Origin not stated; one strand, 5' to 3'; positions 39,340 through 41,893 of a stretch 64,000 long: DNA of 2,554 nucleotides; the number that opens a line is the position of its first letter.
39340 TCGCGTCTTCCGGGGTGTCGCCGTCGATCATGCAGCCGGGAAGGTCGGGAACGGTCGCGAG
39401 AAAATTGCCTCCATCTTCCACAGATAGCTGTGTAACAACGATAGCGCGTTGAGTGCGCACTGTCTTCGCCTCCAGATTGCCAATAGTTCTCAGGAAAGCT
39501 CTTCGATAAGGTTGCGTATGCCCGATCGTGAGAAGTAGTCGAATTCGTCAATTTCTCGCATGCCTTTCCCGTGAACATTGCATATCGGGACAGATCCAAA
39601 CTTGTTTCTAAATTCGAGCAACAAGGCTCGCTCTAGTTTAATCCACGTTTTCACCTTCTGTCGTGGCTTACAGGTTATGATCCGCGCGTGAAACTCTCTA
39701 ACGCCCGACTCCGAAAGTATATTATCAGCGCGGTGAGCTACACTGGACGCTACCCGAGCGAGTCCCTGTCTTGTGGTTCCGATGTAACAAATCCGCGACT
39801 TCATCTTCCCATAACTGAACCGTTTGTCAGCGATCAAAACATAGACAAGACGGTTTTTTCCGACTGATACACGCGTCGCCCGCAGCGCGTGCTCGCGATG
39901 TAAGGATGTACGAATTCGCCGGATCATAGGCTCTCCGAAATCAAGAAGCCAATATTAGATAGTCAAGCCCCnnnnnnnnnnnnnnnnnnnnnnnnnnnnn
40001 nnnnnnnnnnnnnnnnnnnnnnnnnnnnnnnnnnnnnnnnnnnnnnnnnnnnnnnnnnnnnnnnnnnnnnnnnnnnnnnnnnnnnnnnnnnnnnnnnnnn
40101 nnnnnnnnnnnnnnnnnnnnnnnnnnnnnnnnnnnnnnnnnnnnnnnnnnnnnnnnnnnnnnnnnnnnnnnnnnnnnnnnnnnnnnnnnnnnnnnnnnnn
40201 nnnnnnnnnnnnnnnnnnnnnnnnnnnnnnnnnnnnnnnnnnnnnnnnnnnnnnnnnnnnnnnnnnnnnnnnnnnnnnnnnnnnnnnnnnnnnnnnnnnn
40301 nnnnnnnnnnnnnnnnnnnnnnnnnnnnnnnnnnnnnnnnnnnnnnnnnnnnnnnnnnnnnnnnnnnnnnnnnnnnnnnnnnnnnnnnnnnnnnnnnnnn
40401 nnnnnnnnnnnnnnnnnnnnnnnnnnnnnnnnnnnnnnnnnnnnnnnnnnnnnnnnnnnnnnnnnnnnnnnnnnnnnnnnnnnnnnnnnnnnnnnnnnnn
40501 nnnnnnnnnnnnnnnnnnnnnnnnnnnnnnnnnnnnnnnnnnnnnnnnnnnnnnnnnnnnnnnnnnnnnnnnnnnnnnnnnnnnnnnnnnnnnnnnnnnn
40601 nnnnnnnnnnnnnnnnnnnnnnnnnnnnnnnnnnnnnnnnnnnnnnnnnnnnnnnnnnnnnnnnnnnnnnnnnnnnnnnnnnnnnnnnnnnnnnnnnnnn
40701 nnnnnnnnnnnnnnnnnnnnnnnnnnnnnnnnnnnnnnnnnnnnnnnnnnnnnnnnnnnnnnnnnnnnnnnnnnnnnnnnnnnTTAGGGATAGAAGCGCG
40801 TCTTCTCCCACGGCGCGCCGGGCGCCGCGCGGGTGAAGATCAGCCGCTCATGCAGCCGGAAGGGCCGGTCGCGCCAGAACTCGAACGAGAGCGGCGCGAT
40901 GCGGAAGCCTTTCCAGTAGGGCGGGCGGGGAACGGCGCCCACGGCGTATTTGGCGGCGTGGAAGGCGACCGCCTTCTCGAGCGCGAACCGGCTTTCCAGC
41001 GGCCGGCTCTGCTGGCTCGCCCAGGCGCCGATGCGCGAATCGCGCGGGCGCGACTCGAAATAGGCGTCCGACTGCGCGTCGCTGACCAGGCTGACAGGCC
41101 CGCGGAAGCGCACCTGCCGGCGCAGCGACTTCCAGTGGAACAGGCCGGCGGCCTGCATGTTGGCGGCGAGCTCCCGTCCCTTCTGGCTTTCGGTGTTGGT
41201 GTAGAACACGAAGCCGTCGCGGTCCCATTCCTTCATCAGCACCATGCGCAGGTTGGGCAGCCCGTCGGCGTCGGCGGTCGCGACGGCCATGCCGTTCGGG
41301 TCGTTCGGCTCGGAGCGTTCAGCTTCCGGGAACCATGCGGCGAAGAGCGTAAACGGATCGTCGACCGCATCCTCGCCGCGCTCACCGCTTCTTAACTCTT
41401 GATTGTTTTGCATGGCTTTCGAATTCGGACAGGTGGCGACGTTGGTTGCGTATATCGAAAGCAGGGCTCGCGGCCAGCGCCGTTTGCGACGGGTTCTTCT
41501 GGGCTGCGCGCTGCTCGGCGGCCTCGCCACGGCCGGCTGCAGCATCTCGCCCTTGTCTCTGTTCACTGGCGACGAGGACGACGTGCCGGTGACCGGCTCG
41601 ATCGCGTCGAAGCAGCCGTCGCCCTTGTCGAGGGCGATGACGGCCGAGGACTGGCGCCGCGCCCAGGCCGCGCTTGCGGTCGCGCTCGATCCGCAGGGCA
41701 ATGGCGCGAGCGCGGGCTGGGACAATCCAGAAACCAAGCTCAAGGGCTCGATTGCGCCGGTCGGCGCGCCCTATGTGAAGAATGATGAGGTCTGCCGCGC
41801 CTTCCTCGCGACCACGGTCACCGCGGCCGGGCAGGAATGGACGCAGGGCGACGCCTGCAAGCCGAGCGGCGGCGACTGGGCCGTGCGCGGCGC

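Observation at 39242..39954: Low-GC cassette: GIY-YIG-like 145-aa protein directly upstream of a HicB-type antitoxin with no HicA, either a non-canonical toxin-antitoxin pair or a homing-endonuclease-like insertion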

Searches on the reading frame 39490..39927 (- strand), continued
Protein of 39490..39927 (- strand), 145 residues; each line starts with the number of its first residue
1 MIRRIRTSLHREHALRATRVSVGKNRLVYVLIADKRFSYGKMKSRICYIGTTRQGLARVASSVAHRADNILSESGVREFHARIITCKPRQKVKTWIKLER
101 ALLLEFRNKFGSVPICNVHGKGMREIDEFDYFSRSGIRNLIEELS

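Call 30: search_solved_structures(query=A2, max_evalue=10, show_alignments=4)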
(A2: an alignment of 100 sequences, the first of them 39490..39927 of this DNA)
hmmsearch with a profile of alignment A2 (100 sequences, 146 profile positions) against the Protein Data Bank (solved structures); distinct sequences matched with E-value up to 10: 11.
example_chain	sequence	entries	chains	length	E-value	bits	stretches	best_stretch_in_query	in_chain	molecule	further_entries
8fje_A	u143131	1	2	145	0.015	18.4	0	95-115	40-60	E8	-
9og2_B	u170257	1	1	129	1.1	12.4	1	46-96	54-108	Monoclonal antibody 12I12 heavy chain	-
8c5e_A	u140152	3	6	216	1.1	12.4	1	51-98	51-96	Oxygen-insensitive NAD(P)H nitroreductase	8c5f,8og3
8cj0_A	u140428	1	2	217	1.1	12.4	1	51-98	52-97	Oxygen-insensitive NAD(P)H nitroreductase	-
1ds7_A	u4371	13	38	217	1.2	12.2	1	51-98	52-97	FMN-DEPENDENT NITROREDUCTASE | OXYGEN-INSENSITIVE NAD(P)H NITROREDUCTASE | MINOR FMN-DEPENDENT NITROREDUCTASE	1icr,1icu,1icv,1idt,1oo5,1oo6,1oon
7xww_B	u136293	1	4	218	1.2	12.2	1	51-98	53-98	Dihydropteridine reductase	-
8qes_A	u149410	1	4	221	1.2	12.2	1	51-98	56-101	Oxygen-insensitive NAD(P)H nitroreductase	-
8c5p_A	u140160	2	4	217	1.3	12.2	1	51-98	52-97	Oxygen-insensitive NAD(P)H nitroreductase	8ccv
8qpo_A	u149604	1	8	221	1.3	12.2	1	51-98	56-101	Oxygen-insensitive NAD(P)H nitroreductase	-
3x22_A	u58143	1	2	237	1.4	12.1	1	51-98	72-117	Oxygen-insensitive NAD(P)H nitroreductase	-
3x21_A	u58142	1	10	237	1.4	12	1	51-98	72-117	Oxygen-insensitive NAD(P)H nitroreductase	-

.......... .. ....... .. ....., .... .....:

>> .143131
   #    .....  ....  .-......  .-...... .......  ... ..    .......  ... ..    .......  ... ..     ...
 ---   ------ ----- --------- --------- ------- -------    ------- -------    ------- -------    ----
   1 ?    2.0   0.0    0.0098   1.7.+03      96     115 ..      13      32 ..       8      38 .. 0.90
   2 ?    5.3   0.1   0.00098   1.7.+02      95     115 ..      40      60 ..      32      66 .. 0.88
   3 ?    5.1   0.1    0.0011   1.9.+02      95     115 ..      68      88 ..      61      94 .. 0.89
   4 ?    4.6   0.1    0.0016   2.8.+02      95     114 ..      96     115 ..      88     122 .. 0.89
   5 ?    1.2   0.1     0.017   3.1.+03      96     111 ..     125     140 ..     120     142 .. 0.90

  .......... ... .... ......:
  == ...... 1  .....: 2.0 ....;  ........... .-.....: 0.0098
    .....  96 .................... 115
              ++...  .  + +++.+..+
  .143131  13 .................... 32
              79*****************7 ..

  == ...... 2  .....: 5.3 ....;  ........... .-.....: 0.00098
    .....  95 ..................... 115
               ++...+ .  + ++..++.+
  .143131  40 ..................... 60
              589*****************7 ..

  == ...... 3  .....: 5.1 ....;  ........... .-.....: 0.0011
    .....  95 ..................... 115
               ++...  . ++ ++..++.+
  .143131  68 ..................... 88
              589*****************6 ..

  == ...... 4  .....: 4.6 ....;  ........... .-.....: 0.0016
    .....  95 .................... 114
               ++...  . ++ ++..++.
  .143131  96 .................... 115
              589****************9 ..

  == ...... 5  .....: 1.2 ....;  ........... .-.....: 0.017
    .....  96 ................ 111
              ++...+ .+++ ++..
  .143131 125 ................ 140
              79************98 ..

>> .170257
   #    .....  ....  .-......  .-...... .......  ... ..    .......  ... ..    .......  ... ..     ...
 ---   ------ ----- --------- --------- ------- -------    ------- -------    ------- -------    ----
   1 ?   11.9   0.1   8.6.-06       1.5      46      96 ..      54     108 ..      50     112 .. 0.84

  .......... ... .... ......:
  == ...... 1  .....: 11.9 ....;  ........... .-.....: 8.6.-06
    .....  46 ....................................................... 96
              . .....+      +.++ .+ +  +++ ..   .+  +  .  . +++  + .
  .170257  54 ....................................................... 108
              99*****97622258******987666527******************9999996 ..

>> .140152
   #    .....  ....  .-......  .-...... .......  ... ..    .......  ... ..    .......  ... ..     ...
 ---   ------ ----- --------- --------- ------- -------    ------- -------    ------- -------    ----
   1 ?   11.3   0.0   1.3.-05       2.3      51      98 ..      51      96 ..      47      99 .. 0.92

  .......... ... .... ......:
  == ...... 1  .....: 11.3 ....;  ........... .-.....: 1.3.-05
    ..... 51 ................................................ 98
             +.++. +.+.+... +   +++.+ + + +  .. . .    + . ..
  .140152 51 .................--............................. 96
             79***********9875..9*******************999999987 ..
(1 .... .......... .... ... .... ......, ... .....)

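Call 40: search_protein_families(library=pfam, proteins=[L003:5338-5472:+, L003:5049-5252:+, L065:5162-5359:-], max_evalue=1)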
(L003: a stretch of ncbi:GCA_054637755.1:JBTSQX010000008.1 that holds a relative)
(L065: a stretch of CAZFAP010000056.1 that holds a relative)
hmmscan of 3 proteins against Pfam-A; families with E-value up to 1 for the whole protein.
L003:5338-5472:+ (45 aa): 2 families
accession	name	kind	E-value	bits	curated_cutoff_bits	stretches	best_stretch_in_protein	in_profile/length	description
PF07927.17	HicA_toxin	-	5e-06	27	27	1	9-32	33-58/58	HicA toxin of bacterial toxin-antitoxin,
PF11501.13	bCoV_NSP1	-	0.21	11.8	25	1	5-41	97-134/138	Betacoronavirus replicase NSP1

L003:5049-5252:+ (68 aa): 2 families
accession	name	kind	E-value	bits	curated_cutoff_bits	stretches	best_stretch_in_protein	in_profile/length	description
PF24113.1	DUF7387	-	1.3e-05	25.9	27.9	1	12-46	21-55/85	Family of unknown function (DUF7387)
PF15919.11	HicB_lk_antitox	-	0.0028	18.2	27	1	22-49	21-48/123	HicB_like antitoxin of bacterial toxin-antitoxin system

L065:5162-5359:- (66 aa): 4 families
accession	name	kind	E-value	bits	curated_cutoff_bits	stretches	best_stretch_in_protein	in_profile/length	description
PF15919.11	HicB_lk_antitox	-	1.2e-09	38.8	27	1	5-50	3-47/123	HicB_like antitoxin of bacterial toxin-antitoxin system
PF21748.3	UPF0150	-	0.0017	18.7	27.3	1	15-48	20-53/64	UPF0150-like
PF24113.1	DUF7387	-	0.033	15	27.9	1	25-47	32-54/85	Family of unknown function (DUF7387)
PF00787.29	PX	-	0.22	12.5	21.6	1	17-49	31-63/84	PX domain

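Call 56: search_dna_similar(query=window:39490-39927:-, collection=phages, mode=protein, max_evalue=0.01)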
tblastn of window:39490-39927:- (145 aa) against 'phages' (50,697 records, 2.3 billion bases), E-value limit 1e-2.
No match.

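Call 57: search_dna_similar(query=window:39490-39927:-, collection=plasmids, mode=protein, max_evalue=0.01)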
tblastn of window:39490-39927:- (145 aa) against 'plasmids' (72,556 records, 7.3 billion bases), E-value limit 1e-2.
Records with a match: 1; places in all: 1; records where one place covers at least 80% of the query: 1.
Best place of each record, by identity: <60% 1.
By first word of the organism name: Croceicoccus 1.
By predicted mobility (MOB-suite, as given by PLSDB): non-mobilizable 1.
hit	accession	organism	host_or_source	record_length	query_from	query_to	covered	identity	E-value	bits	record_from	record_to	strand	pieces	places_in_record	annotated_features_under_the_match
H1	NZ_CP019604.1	Croceicoccus marinus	-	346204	3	145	99%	45.5%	2e-24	136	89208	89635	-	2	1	hypothetical protein (x2)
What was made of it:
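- Closest known: Free-standing homing endonuclease genes. Different: No phage relatives and only one plasmid hit (calls 56, 57).
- Tried and rejected: Phage and plasmid relatives: none in phages, one on a megaplasmid (calls 56, 57).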

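Call 63: search_protein_families(library=ncbifam, alignment_id=A2, max_evalue=1)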
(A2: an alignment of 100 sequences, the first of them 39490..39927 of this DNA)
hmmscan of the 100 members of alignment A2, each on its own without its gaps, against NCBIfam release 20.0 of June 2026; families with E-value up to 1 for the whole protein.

A. member 1, window:39490-39927:- (145 aa): 0 families

B. families by the number of members that match (of 100 scanned): 29 families (the first 25 are shown)
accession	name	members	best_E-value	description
NF040581.1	cas_Crn1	1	0.0047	CRISPR-associated ring nuclease Crn1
NF007632.0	PRK10294.1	1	0.0068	6-phosphofructokinase II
NF000989.0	PRK00103.2-3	1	0.021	23S rRNA (pseudouridine(1915)-N(3))-methyltransferase RlmH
NF040749.1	tetrathio_RR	1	0.021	tetrathionate respiration response regulator TtrR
NF001645.0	PRK00420.1-2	1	0.022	hypothetical protein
NF003134.0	PRK04046.3-2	1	0.029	translation initiation factor IF-6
NF002576.0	PRK02227.1-5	1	0.032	hypothetical protein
NF011324.0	PRK14737.1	1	0.034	guanylate kinase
NF000991.0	PRK00103.2-5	1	0.05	23S rRNA (pseudouridine(1915)-N(3))-methyltransferase RlmH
NF041630.1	CBS_CbpB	1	0.055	cyclic-di-AMP-binding protein CbpB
NF002296.0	PRK01222.1-2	1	0.055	phosphoribosylanthranilate isomerase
NF011260.0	PRK14666.1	1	0.058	excinuclease ABC subunit C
NF033638.1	RNase_AS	1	0.062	polyadenylate-specific 3'-exoribonuclease AS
NF053740.1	TransRegTnrAGPos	1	0.083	hypothetical protein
NF008723.0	PRK11718.1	1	0.097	sigma D regulator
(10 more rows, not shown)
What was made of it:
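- Tried and rejected: NCBIfam on 100 members showed nothing recurrent (call 63).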

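Call 67: find_related_loci(query=A1, collection=metagenome_contigs, flank=3000)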
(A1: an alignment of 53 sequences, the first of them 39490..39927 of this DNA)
Query A1 (145 aa) in metagenome_contigs; peptide patterns used: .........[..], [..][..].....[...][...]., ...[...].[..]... (x = any residue, [..] = any of these).
474 stretches matched a pattern; 383 encode a relative of the query (tblastn E <= 1e-3); the best 80 are kept; 80 distinct loci.
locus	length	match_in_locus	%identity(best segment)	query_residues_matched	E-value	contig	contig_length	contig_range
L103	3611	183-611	68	3-145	3e-62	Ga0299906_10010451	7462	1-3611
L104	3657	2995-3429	65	1-145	2e-61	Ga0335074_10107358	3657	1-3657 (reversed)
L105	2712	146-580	64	1-145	1e-60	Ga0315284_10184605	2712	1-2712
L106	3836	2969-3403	63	1-145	2e-60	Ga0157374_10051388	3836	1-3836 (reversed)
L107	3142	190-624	65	1-145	4e-60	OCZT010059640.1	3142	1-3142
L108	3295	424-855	61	2-145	1e-59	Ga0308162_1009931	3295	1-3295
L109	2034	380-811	65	1-144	2e-60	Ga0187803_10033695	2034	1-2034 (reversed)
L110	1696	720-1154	63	1-145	4e-60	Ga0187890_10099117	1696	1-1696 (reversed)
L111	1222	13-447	63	1-145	1e-61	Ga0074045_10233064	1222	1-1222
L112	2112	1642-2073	61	2-145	5e-59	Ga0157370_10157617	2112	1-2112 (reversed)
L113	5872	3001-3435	61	1-145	4e-58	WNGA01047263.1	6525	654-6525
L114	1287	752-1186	64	1-145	3e-61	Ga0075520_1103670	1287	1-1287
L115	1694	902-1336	61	1-145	7e-60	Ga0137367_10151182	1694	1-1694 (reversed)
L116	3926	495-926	63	1-144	6e-58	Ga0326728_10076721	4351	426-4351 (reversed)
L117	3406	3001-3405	67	3-137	5e-58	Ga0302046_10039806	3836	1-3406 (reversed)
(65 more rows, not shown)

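Call 90: search_protein_families(library=pfam, proteins=[L016:5302-5493:+, L016:5497-5922:+, L011:8039-8221:+], max_evalue=0.1)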
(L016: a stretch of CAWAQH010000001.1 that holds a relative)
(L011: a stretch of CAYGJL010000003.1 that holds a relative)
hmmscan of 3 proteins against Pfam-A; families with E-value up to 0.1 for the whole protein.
L016:5302-5493:+ (64 aa): 1 family
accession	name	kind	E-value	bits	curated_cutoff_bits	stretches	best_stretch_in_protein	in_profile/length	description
PF07927.17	HicA_toxin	-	2.4e-10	40.8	27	1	10-63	2-58/58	HicA toxin of bacterial toxin-antitoxin,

L016:5497-5922:+ (142 aa): 2 families
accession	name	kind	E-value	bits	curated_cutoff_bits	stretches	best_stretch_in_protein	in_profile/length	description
PF15919.11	HicB_lk_antitox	-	1.9e-06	28.5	27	1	7-66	1-60/123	HicB_like antitoxin of bacterial toxin-antitoxin system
PF12802.13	MarR_2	-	0.026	15.1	27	1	85-116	9-42/61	MarR family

L011:8039-8221:+ (61 aa): 3 families
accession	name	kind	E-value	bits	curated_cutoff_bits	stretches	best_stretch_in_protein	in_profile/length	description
PF24113.1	DUF7387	-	0.0097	16.7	27.9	1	6-43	14-51/85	Family of unknown function (DUF7387)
PF15919.11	HicB_lk_antitox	-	0.037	14.6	27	1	5-60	2-57/123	HicB_like antitoxin of bacterial toxin-antitoxin system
PF21748.3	UPF0150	-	0.081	13.3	27.3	1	12-38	17-43/64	UPF0150-like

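Call 91: search_protein_families(library=padloc, alignment_id=A2, max_evalue=0.1)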
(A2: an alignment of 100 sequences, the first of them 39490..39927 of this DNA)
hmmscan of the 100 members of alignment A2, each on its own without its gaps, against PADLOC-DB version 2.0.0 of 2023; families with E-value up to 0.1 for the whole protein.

A. member 1, window:39490-39927:- (145 aa): 0 families

B. families by the number of members that match (of 100 scanned): 10 families
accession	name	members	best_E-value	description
PDLC04924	PDC-S14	6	0.0068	-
PDLC00118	GajB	1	0.0029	UrvD helicase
PDLC00766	PycC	1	0.0047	Pycsar cyclase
PDLC05019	PDC-S44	1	0.0056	-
PDLC01980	CARF_m13--CARF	1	0.0099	-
PDLC04713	PDC-M57B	1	0.011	-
PDLC02367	PycC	1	0.015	-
PDLC04923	PDC-S14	1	0.021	-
PDLC00046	DruH3|DruH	1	0.04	Unknown function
PDLC04925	PDC-S14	1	0.048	-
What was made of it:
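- Closest known: PADLOC candidate single-gene defence system PDC-S14. Same: Six of 100 family members give weak hits, best E = 0.0068 (call 91).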

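Call 101: predict_structure(alignment_id=A2)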
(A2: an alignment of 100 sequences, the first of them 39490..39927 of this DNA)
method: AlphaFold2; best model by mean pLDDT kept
length: 145 residues; sequences in the alignment: 100
mean_pLDDT: 93.0   pTM: 0.85
mean pLDDT of the five models: 93.0, 91.7, 91.2, 90.8, 86.6
residues with pLDDT >= 90: 121; 70-90: 18; 50-70: 6; < 50: 0
segments of 3 or more residues with pLDDT < 50: none
pLDDT, mean of each block of 10 residues (from residue 1): 83 81 83 97 96 91 95 96 94 97 98 96 97 98 96
secondary structure, 60 per line:
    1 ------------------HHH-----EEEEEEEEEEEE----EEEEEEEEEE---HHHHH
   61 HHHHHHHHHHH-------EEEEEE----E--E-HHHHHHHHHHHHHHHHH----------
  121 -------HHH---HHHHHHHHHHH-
elements in order: E27-38 E43-52 H56-71 E79-84 H94-110 H134-144

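Call 103: fold_search(model_id=the predicted structure, library=pdb)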
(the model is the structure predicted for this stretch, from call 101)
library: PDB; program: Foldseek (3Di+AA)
matches with E <= 10: 183; with E <= 0.001: 0
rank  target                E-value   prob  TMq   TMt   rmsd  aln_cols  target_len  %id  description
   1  2cg4_A                4.5e-01  0.18  0.26  0.25  13.6       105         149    8  Structure of E.coli AsnC (released 2006-04-04)
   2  2efq                  6.6e-01  0.12  0.24  0.23  11.8       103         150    6  Crystal Structure of Thr134 to Ala of ST1022-Glutamine Complex from Sulfolobus tokodaii 7 (released 2008-03-04)
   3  2p5v_G                7.4e-01  0.14  0.24  0.23  12.7       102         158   11  Crystal Structure of Transcriptional Regulator NMB0573 from Neisseria Meningitidis (released 2007-04-03)
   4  9w4v_A                7.9e-01  0.30  0.28  0.28   5.2        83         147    8  Structure of transcription factor in complex with D-allo-Ile (released 2026-03-25)
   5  2p5v_A                7.9e-01  0.13  0.25  0.24  12.6       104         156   10  Crystal Structure of Transcriptional Regulator NMB0573 from Neisseria Meningitidis (released 2007-04-03)
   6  6vbu_7                8.9e-01  0.04  0.19  0.06  20.1       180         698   10  Structure of the bovine BBSome complex (released 2020-01-29)
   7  2p6t_F                9.5e-01  0.11  0.25  0.23  12.7       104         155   10  CRYSTAL STRUCTURE OF TRANSCRIPTIONAL REGULATOR NMB0573 and L-LEUCINE COMPLEX FROM NEISSERIA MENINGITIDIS (released 2007-04-03)
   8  9w4w                  1.4e+00  0.21  0.28  0.27   5.2        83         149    8  Structure of transcription factor in complex with L-Ile (released 2026-03-25)
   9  2cyy                  1.4e+00  0.16  0.25  0.25   6.9        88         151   11  Crystal structure of PH1519 from Pyrococcus horikosii OT3 (released 2006-09-19)
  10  3egr_A                1.4e+00  0.07  0.19  0.33   6.6        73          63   14  CRYSTAL STRUCTURE OF A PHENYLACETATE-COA OXYGENASE SUBUNIT PAAB (REUT_A2307) FROM RALSTONIA EUTROPHA JMP134 AT 2.65 A  (released 2008-09-30)
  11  1q5y_D                1.4e+00  0.05  0.17  0.23   7.9        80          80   12  Nickel-Bound C-terminal Regulatory Domain of NikR (released 2003-09-30)
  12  4pcq_B                1.5e+00  0.11  0.26  0.25  10.7       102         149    7  Crystal Structure of MtbAldR (Rv2779c) (released 2015-05-06)
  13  1q5y_A                1.5e+00  0.04  0.18  0.22   7.9        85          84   12  Nickel-Bound C-terminal Regulatory Domain of NikR (released 2003-09-30)
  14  5ye5_A                1.5e+00  0.01  0.13  0.06  26.8       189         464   12  structure of endo-lysosomal TRPML1 channel inserting into nanodisc (released 2017-11-15)
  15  8xls_D                1.7e+00  0.06  0.19  0.21  11.7        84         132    8  PSI-FCPI of the diatom Thalassiosira pseudonana CCMP1335 (released 2024-10-30)
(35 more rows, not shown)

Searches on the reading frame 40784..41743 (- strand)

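Call 4: search_protein_families(library=pfam, proteins=[window:40784-41743:-], max_evalue=1)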
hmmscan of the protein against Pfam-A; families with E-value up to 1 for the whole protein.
window:40784-41743:- (319 aa): 4 families
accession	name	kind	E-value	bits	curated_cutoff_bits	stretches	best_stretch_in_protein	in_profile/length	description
PF01243.27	PNPOx_N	-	3.5e-25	89.1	28.1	1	140-259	3-113/120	Pyridoxamine 5'-phosphate oxidase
PF10590.14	PNP_phzG_C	-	2.9e-14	53.1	27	1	277-319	1-42/42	Pyridoxine 5'-phosphate oxidase C-terminal dimerisation region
PF12766.13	Pyridox_oxase_2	-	8.7e-05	23.5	26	1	145-220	17-99/100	Pyridoxamine 5'-phosphate oxidase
PF16242.11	Pyrid_ox_like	-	0.21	11.5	28.8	1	158-224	22-89/149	Pyridoxamine 5'-phosphate oxidase like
